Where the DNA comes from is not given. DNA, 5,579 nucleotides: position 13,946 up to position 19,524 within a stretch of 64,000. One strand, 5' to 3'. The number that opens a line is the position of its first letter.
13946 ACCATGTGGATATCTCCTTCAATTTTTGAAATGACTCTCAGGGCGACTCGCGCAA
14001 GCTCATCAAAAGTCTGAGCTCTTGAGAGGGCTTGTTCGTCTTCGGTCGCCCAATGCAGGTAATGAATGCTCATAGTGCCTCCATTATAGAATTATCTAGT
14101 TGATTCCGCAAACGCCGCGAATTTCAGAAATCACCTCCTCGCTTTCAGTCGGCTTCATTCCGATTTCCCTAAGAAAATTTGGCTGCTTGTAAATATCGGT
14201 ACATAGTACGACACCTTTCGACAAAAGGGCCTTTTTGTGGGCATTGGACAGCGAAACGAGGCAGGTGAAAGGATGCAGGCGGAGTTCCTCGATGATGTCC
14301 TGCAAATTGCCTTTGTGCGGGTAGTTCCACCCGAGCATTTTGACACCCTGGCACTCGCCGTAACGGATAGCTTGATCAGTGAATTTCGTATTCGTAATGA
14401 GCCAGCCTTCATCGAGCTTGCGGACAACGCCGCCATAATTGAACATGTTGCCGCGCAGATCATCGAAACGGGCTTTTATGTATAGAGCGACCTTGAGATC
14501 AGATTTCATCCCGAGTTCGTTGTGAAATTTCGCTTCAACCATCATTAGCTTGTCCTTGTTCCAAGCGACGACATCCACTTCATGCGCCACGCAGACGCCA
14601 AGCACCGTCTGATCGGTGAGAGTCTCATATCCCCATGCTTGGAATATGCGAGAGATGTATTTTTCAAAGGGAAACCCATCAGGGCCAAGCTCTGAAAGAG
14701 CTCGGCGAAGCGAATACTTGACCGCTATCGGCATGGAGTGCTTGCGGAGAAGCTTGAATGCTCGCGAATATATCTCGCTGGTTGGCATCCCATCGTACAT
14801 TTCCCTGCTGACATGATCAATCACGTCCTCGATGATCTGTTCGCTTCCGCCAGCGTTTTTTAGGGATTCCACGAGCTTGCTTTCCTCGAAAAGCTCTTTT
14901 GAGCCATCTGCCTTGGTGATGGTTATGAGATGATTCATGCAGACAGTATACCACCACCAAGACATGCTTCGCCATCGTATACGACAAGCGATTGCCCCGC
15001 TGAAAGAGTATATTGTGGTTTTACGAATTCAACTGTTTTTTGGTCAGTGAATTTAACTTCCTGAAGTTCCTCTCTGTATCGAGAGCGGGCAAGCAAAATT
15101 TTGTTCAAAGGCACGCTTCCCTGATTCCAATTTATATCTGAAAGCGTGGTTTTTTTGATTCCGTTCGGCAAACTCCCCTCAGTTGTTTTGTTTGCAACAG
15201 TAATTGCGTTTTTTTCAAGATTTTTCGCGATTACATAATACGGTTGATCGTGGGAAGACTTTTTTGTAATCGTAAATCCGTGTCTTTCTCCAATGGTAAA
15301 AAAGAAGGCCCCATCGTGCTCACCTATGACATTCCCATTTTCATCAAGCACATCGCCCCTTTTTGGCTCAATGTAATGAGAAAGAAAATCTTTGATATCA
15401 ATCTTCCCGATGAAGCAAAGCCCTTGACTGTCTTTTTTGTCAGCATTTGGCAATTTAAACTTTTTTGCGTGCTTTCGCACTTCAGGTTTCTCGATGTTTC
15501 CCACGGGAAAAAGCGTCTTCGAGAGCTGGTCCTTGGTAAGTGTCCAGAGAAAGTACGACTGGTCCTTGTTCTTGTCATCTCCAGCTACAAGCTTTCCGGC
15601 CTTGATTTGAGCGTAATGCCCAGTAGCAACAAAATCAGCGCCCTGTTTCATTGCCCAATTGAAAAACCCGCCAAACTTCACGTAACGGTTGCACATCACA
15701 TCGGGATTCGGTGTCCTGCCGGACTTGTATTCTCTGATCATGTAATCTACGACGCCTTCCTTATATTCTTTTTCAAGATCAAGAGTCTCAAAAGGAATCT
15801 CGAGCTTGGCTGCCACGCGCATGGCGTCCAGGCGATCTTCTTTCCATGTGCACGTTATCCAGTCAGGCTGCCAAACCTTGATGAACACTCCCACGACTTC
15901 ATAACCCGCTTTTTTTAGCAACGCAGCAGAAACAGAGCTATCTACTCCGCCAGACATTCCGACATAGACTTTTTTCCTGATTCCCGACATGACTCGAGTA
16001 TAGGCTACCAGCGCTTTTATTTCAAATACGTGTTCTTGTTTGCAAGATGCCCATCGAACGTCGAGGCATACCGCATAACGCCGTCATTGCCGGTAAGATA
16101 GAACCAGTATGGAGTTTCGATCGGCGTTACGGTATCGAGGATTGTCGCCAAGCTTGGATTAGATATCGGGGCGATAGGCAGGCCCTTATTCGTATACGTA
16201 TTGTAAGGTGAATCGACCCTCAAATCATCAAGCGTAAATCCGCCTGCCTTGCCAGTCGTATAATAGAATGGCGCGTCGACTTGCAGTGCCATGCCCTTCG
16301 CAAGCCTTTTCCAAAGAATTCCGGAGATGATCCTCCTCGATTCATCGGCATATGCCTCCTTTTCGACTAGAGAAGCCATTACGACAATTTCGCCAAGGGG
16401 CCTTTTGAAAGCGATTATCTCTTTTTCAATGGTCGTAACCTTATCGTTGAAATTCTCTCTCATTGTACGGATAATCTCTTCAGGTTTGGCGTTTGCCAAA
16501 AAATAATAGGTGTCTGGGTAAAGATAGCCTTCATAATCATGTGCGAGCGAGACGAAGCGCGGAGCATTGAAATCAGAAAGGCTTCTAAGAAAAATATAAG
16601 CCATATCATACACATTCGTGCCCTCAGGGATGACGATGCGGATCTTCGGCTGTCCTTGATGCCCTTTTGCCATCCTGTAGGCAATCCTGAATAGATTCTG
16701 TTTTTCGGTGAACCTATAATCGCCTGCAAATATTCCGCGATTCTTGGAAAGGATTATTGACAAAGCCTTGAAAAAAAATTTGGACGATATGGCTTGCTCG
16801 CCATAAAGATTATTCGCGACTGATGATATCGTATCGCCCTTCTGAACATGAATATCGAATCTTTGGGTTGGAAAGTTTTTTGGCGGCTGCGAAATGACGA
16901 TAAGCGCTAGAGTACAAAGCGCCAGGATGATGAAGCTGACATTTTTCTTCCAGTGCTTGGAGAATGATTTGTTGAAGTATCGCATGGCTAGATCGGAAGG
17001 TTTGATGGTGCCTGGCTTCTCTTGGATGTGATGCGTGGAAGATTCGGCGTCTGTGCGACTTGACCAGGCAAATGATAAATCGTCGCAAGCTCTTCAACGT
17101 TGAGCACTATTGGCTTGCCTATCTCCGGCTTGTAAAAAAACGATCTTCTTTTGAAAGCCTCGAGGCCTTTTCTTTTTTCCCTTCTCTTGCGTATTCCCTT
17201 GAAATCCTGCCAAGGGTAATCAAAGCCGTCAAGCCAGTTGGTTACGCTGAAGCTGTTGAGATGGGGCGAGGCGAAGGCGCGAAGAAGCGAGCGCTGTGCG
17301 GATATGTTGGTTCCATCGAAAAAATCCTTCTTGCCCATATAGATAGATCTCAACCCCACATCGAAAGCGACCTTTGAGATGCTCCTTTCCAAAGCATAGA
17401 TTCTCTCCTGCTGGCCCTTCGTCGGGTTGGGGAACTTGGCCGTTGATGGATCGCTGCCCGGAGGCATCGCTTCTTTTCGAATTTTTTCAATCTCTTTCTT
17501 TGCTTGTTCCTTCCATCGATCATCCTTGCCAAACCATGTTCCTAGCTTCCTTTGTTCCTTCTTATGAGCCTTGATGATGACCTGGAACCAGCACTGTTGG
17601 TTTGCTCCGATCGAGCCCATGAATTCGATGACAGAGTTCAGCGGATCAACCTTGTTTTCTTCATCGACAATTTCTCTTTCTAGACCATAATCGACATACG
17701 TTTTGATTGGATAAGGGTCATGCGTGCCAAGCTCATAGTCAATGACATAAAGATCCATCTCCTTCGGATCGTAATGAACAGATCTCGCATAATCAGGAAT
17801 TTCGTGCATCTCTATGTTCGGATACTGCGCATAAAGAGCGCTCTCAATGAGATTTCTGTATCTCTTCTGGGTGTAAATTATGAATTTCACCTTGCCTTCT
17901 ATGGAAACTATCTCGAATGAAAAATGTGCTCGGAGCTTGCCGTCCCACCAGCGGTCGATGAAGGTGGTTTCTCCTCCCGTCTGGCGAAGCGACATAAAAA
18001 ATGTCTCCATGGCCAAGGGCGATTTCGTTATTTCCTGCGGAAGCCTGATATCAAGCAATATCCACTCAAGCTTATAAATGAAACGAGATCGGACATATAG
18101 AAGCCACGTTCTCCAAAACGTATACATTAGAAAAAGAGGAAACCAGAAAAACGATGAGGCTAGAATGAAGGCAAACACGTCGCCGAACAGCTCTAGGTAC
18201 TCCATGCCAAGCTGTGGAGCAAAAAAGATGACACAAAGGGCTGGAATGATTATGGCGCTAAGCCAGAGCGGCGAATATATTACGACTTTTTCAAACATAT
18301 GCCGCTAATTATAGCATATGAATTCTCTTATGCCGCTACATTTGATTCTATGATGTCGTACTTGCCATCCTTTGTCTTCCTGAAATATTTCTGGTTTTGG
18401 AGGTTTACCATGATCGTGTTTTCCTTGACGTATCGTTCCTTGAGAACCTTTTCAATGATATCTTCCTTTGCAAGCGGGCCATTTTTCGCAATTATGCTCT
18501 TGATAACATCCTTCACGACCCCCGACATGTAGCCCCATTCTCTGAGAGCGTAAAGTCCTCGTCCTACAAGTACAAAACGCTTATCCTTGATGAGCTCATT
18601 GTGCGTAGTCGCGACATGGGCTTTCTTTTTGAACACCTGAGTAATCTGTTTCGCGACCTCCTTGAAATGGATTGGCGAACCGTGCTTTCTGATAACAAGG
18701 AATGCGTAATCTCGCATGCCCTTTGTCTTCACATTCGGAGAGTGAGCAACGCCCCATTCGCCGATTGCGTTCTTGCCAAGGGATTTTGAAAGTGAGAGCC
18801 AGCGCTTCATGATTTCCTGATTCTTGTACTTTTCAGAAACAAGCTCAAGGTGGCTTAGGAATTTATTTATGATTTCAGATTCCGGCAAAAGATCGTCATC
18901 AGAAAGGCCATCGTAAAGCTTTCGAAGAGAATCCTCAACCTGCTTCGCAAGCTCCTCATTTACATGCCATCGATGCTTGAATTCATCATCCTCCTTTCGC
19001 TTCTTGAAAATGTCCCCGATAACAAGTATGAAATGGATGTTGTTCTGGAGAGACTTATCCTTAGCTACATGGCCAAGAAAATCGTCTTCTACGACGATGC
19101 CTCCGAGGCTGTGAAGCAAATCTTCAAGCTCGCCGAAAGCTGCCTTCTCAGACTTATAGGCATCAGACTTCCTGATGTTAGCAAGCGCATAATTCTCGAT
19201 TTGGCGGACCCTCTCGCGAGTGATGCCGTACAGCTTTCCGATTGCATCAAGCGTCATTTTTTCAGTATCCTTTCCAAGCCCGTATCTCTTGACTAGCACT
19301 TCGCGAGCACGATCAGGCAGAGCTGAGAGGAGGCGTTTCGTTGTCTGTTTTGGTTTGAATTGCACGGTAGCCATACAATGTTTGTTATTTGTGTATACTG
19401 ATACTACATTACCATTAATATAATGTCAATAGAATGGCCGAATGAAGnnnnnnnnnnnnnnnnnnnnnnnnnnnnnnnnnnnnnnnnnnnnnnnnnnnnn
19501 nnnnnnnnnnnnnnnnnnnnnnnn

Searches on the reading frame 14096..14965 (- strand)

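Call 39: search_protein_families(library=pfam, proteins=[window:14096-14965:-], max_evalue=0.001)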
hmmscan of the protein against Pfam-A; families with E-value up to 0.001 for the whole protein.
window:14096-14965:- (289 aa): 2 families
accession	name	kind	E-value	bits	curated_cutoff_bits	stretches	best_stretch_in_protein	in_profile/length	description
PF03477.21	ATP-cone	-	1.1e-07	32.7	25.8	1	15-90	2-85/88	ATP cone domain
PF04471.18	Mrr_cat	-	7.1e-06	26.6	21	1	97-209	6-104/115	Restriction endonuclease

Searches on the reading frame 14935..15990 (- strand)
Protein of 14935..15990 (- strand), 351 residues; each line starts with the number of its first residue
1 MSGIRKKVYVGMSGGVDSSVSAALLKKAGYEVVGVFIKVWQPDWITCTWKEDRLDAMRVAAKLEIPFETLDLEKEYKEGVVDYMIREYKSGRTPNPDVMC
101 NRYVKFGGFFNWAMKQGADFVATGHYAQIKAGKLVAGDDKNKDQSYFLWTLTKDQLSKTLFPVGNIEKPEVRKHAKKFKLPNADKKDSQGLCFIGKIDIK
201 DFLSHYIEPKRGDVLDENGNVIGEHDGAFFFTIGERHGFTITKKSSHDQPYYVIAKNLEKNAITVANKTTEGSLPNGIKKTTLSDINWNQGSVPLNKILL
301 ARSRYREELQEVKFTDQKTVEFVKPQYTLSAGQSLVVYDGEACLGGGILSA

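Call 39: search_protein_families(library=pfam, proteins=[window:14935-15990:-], max_evalue=0.001)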
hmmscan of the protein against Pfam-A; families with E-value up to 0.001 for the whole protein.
window:14935-15990:- (351 aa): 5 families
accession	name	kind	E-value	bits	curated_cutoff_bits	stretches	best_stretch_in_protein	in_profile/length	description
PF03054.22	tRNA_Me_trans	-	1.4e-75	253.8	20.6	1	6-196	1-202/202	tRNA methyl transferase HUP domain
PF20259.3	tRNA_Me_trans_M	-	2.3e-20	72.4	27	1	200-266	1-65/66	tRNA methyl transferase PRC-barrel domain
PF20258.4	tRNA_Me_trans_C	-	3.7e-12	46.8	20.6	1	280-348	3-76/77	Aminomethyltransferase beta-barrel domain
PF02540.23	NAD_synthase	-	8.4e-08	32.1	21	1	6-77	19-86/242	NAD synthase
PF24167.1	DUF7411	-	0.00014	22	28.7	1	7-86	2-72/194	Family of unknown function (DUF7411)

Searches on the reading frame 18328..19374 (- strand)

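Call 68: search_protein_families(library=pfam, proteins=[window:18328-19374:-], max_evalue=0.001)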
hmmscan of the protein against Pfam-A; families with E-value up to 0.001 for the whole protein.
window:18328-19374:- (348 aa): 2 families
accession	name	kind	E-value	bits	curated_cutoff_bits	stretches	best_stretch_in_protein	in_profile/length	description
PF04545.22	Sigma70_r4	-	3.6e-16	58.8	24.1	1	15-69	1-50/50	Sigma-70, region 4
PF05066.19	HARE-HTH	-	3.1e-07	31.1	25.9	1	220-280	3-71/71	HB1, ASXL, restriction endonuclease HTH domain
